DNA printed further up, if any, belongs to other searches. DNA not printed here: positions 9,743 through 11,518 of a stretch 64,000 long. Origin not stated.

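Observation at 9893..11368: A 12-TM permease gene is inserted inside the complex I operon, and nuoI is absent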

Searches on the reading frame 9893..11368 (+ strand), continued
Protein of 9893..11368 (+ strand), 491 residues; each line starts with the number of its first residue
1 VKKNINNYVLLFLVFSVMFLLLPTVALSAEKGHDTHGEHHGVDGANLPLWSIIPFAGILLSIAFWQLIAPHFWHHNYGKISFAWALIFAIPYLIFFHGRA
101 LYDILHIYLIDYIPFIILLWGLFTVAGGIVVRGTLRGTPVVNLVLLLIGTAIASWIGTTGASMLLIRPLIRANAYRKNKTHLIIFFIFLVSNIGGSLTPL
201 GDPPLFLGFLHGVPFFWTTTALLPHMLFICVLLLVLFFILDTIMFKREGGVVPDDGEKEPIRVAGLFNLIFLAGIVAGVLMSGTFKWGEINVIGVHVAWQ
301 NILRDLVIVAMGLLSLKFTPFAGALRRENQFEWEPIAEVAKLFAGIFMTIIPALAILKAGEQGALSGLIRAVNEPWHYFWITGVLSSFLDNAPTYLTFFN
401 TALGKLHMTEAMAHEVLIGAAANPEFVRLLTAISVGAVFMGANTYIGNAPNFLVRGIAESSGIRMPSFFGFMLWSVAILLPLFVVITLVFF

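Call 56: predict_structure(alignment_id=A1)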
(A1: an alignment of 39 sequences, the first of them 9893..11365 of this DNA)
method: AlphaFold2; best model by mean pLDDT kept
length: 491 residues; sequences in the alignment: 39
mean_pLDDT: 83.5   pTM: 0.81
mean pLDDT of the five models: 83.5, 81.7, 79.3, 79.1, 79.2
residues with pLDDT >= 90: 169; 70-90: 277; 50-70: 24; < 50: 21
segments of 3 or more residues with pLDDT < 50: 1-3, 21-38
pLDDT, mean of each block of 10 residues (from residue 1): 59 68 33 36 86 89 85 89 94 92 91 89 89 85 93 82 89 90 93 76 73 76 89 95 92 76 87 88 78 86 92 91 84 89 91 86 84 91 85 85 85 81 88 88 69 88 86 89 93 90
secondary structure, 60 per line:
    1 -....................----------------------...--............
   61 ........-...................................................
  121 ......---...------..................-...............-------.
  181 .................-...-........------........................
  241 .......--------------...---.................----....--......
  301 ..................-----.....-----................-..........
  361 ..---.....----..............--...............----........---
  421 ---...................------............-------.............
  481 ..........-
elements in order: H2-21 H49-68 H70-126 E130-132 H139-156 H158-172 H180-197 H203-210 H217-247 E262-264 H268-284 E289-292 E295-298 H299-318 H324-328 H334-349 H351-362 H366-370 H375-388 H391-405 H410-417 H424-442 H449-460 H468-490

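Call 58: fold_search(model_id=the predicted structure, library=pdb)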
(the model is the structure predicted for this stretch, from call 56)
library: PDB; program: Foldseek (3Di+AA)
matches with E <= 10: 298; with E <= 0.001: 15
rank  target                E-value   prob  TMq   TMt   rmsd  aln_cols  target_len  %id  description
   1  8zkw_A                2.7e-05  1.00  0.46  0.43  14.5       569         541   12  Cryo-EM structure of the Drosophila INDY (apo-asymmetric, pH 6) (released 2025-01-29)
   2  8r34_A                3.2e-05  1.00  0.51  0.52   9.9       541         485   13  CryoEM structure of the symmetric Pho90 dimer from yeast with substrates. (released 2024-04-24)
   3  8r33_A                3.5e-05  1.00  0.52  0.53  10.2       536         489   13  CryoEM structure of the symmetric Pho90 dimer from yeast without substrates. (released 2024-04-24)
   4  8r35_A                5.9e-05  1.00  0.46  0.48  10.4       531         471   13  CryoEM structure of the asymmetric Pho90 dimer from yeast without substrates. (released 2024-04-24)
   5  8w6c_A                7.2e-05  1.00  0.41  0.38  12.8       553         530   13  CryoEM structure of NaDC1 with Citrate (released 2024-04-17)
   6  8w6g_A                1.0e-04  1.00  0.45  0.43  14.6       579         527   15  NaDC1 with inhibitor ACA (released 2024-04-17)
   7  6ol0_A                1.3e-04  1.00  0.40  0.45  11.5       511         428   14  Structure of VcINDY bound to Malate (released 2020-10-28)
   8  8zl1_A                1.4e-04  1.00  0.44  0.41  15.0       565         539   12  Cryo-EM structure of the Drosophila INDY (apo outward-open, pH 6) (released 2025-01-29)
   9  8uvb_A                1.8e-04  1.00  0.42  0.44  11.0       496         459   14  Structure of NaCT-PF4a complex (released 2024-12-25)
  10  4f35_B                2.0e-04  1.00  0.37  0.42  12.9       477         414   13  Crystal Structure of a bacterial dicarboxylate/sodium symporter (released 2012-10-24)
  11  8r35_B                3.1e-04  1.00  0.35  0.36  13.9       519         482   12  CryoEM structure of the asymmetric Pho90 dimer from yeast without substrates. (released 2024-04-24)
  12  8w6d_A                3.4e-04  1.00  0.36  0.33  15.4       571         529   15  CryoEM structure of NaDC1 in apo state (released 2024-04-17)
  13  8zkw_B                6.7e-04  1.00  0.42  0.40  11.7       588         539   12  Cryo-EM structure of the Drosophila INDY (apo-asymmetric, pH 6) (released 2025-01-29)
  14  7jsj_A                7.3e-04  1.00  0.38  0.40  12.1       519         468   15  Structure of the NaCT-PF2 complex (released 2021-02-24)
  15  8y5y_B                8.9e-04  1.00  0.42  0.41  14.5       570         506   13  human NaS1 outward state (released 2025-01-22)
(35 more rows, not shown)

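Call 59: search_solved_structures(query=A1, max_evalue=10, show_alignments=3)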
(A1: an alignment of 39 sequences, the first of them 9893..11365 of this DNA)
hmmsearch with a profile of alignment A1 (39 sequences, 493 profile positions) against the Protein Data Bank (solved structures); distinct sequences matched with E-value up to 10: 0.

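Call 67: search_protein_families(library=pfam, proteins=[L055:40-1092:+, L055:1110-1589:+, L055:1615-2949:+, L061:17-901:+, L061:916-1395:+, L061:1402-2736:+], max_evalue=0.001)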
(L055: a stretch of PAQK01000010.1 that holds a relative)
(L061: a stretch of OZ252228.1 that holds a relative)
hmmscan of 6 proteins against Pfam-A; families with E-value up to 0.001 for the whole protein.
L055:40-1092:+ (350 aa): 1 family
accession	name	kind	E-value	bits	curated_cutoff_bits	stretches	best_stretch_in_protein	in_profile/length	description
PF00346.24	Complex1_49kDa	-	2.3e-116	388.1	24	1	78-350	1-271/271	Respiratory-chain NADH dehydrogenase, 49 Kd subunit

L055:1110-1589:+ (159 aa): 1 family
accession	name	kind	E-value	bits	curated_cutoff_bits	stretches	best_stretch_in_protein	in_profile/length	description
PF01257.25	2Fe-2S_thioredx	-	6.4e-49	166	24.8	1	14-158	2-144/145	Thioredoxin-like [2Fe-2S] ferredoxin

L055:1615-2949:+ (444 aa): 4 families
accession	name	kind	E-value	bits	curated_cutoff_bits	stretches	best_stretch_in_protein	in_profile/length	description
PF01512.22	Complex1_51K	-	1.7e-45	155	31.2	1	48-219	1-149/150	Nuo51 FMN-binding domain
PF10589.14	NADH_4Fe-4S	-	4.6e-26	91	23.5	1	336-426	1-85/85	NADH-ubiquinone oxidoreductase-F iron-sulfur binding region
PF22461.2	SLBB_2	-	3.3e-07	30.7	27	1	243-311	3-72/79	SLBB domain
PF10531.15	SLBB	-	7.5e-05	22.9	27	1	242-280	1-37/55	SLBB domain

L061:17-901:+ (294 aa): 1 family
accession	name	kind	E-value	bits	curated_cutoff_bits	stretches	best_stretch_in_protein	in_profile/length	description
PF00346.24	Complex1_49kDa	-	7.2e-121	402.8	24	1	22-294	1-271/271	Respiratory-chain NADH dehydrogenase, 49 Kd subunit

L061:916-1395:+ (159 aa): 1 family
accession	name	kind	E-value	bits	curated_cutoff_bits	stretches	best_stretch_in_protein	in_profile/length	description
PF01257.25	2Fe-2S_thioredx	-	5.8e-49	166.1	24.8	1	14-158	2-144/145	Thioredoxin-like [2Fe-2S] ferredoxin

L061:1402-2736:+ (444 aa): 4 families
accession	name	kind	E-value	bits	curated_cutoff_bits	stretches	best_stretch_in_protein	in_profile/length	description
PF01512.22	Complex1_51K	-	7.2e-43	146.5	31.2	1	48-219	1-149/150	Nuo51 FMN-binding domain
PF10589.14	NADH_4Fe-4S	-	5.3e-25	87.5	23.5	1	336-426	1-85/85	NADH-ubiquinone oxidoreductase-F iron-sulfur binding region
PF22461.2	SLBB_2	-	2.1e-08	34.6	27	1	243-311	3-72/79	SLBB domain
PF10531.15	SLBB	-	3.1e-05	24.1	27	1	242-280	1-37/55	SLBB domain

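Call 75: find_encoding_contigs(protein=P0001, flank=10000, max_places=2)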
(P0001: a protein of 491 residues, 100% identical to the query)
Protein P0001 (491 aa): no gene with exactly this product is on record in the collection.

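Call 79: search_dna_similar(query=window:9893-11365:+, collection=plasmids, mode=protein, max_rows=15)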
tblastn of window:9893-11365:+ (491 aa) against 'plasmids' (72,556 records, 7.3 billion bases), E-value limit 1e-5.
Records with a match: 10; places in all: 10; records where one place covers at least 80% of the query: 10.
Best place of each record, by identity: <60% 10.
By first word of the organism name: Azospirillum 4; Ralstonia 3; Neisseria 2; Desulfolutivibrio 1.
By predicted mobility (MOB-suite, as given by PLSDB): non-mobilizable 9; mobilizable 1.
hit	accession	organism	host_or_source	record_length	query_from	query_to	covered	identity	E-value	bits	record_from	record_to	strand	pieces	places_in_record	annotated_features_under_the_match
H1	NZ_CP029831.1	Azospirillum ramasamyi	single cell,Cow dung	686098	26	491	95%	55.0%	7e-111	368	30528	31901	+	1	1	sodium:proton antiporter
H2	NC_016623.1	Azospirillum lipoferum 4B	-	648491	26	491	95%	54.3%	2e-112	372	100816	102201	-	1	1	sodium:proton antiporter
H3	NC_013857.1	Azospirillum sp. B510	-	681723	36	491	93%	54.5%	1e-111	370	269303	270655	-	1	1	sodium:proton antiporter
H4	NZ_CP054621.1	Azospirillum oryzae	cell culture,soil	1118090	36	491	93%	54.3%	2e-112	372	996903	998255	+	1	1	record has no annotation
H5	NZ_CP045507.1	Desulfolutivibrio sulfoxidireducens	cell culture,sewage treatment plant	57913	24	490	95%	52.9%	4e-119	391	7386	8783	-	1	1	sodium:proton antiporter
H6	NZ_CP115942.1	Ralstonia syzygii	Musa sp.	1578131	42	491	92%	51.1%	1e-103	347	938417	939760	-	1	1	none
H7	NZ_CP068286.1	Ralstonia syzygii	Musa balbisiana cultivar Kepok,banana ...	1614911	42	491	92%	51.1%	1e-103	347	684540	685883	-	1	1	record has no annotation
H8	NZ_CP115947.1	Ralstonia solanacearum MolK2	Musa sp.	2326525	42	491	92%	50.8%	1e-101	341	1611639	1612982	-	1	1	record has no annotation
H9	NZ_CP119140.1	Neisseria gonorrhoeae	Homo sapiens,whole organism,blood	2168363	43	491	91%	50.5%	7e-105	350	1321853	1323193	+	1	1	none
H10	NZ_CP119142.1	Neisseria gonorrhoeae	Homo sapiens,whole organism,synovial ...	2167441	43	491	91%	50.5%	2e-104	349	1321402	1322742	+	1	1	none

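Call 80: get_annotated_region(hit=H9, flank=4000)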
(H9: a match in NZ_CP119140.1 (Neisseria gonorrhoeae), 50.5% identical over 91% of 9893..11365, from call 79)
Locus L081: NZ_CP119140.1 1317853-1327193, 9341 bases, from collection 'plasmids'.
description: Neisseria gonorrhoeae strain 2022NG-0076 plasmid p2022NG-0076_1, complete sequence
organism: Neisseria gonorrhoeae (NCBI taxid 485)
taxonomy: Bacteria; Pseudomonadota; Betaproteobacteria; Neisseriales; Neisseriaceae; Neisseria; Neisseria gonorrhoeae
host: -; source: Homo sapiens,whole organism,blood; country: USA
typing (MOB-suite, as given by PLSDB): non-mobilizable
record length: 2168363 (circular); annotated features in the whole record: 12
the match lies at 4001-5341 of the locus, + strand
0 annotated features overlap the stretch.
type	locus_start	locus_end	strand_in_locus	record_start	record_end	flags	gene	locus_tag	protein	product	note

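Call 85: search_protein_families(library=pfam, proteins=[L081:3938-5356:+, L081:6324-7664:+, L081:5433-6083:-, L081:2619-3221:+], max_evalue=0.001)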
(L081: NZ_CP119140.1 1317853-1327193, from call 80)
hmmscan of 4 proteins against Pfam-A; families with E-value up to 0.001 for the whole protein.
L081:3938-5356:+ (473 aa): 2 families
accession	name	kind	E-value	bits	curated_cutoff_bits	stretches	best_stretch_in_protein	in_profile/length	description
PF16980.11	CitMHS_2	-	1.5e-187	624.2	25.7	1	25-468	3-448/448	Putative citrate transport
PF03600.22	CitMHS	-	1.3e-11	44.6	31.9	2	119-393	76-316/336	Citrate transporter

L081:6324-7664:+ (447 aa): 3 families
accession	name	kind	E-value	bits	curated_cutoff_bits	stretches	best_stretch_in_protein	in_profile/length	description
PF24836.1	NQRA_2nd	-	2.3e-66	222.8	25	1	113-257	1-145/145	NqrA second alpha/beta domain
PF05896.17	NQRA_N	-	9.4e-41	138.4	25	1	2-95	1-94/94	NqrA N-terminal barrel-sandwich hybrid domain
PF11973.14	NQRA_SLBB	-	1.5e-19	70.6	27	1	262-311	1-50/51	NQRA C-terminal domain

L081:5433-6083:- (216 aa): 1 family
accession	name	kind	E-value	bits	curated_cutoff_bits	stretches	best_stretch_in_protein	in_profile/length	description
PF12762.13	DDE_Tnp_IS1595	-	2.2e-14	54.2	27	1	75-199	24-153/153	ISXO2-like transposase domain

L081:2619-3221:+ (201 aa): 1 family
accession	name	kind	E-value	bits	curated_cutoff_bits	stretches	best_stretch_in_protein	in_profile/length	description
PF07209.17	DUF1415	-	8e-69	231.2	26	1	15-183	2-170/171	Protein of unknown function (DUF1415)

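Call 87: get_annotated_region(hit=H2, flank=7000)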
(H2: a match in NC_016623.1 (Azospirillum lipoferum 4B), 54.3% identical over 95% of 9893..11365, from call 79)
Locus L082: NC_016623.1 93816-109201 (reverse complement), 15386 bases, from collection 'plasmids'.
description: Azospirillum lipoferum 4B plasmid AZO_p3, complete sequence
organism: Azospirillum lipoferum 4B (NCBI taxid 862719)
taxonomy: Bacteria; Pseudomonadota; Alphaproteobacteria; Rhodospirillales; Azospirillaceae; Azospirillum; Azospirillum lipoferum; Azospirillum lipoferum 4B
host: -; source: -; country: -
typing (MOB-suite, as given by PLSDB): non-mobilizable
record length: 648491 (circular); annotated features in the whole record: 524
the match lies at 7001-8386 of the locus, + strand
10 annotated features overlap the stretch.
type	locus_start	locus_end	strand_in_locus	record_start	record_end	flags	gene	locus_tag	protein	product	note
CDS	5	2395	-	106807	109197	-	-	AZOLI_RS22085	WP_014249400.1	xanthine dehydrogenase family protein molybdopterin-binding subunit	-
CDS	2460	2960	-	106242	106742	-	-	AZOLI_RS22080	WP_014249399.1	(2Fe-2S)-binding protein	-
CDS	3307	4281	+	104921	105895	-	-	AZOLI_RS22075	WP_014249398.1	TAXI family TRAP transporter solute-binding subunit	-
CDS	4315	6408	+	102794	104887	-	-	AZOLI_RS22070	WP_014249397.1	TRAP transporter permease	-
CDS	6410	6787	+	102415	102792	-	-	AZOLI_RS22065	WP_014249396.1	DUF1850 domain-containing protein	-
CDS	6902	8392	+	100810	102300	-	-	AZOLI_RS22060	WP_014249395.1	sodium:proton antiporter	-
CDS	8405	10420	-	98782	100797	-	-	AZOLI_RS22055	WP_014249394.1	protein-L-isoaspartate(D-aspartate) O-methyltransferase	GO:0036211 - protein modification process [Evidence IEA]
CDS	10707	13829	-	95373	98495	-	-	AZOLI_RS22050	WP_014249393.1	efflux RND transporter permease subunit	-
CDS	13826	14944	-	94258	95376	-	-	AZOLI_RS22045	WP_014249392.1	efflux RND transporter periplasmic adaptor subunit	GO:0006810 - transport [Evidence IEA]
CDS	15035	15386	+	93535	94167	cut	-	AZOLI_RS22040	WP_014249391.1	TetR/AcrR family transcriptional regulator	-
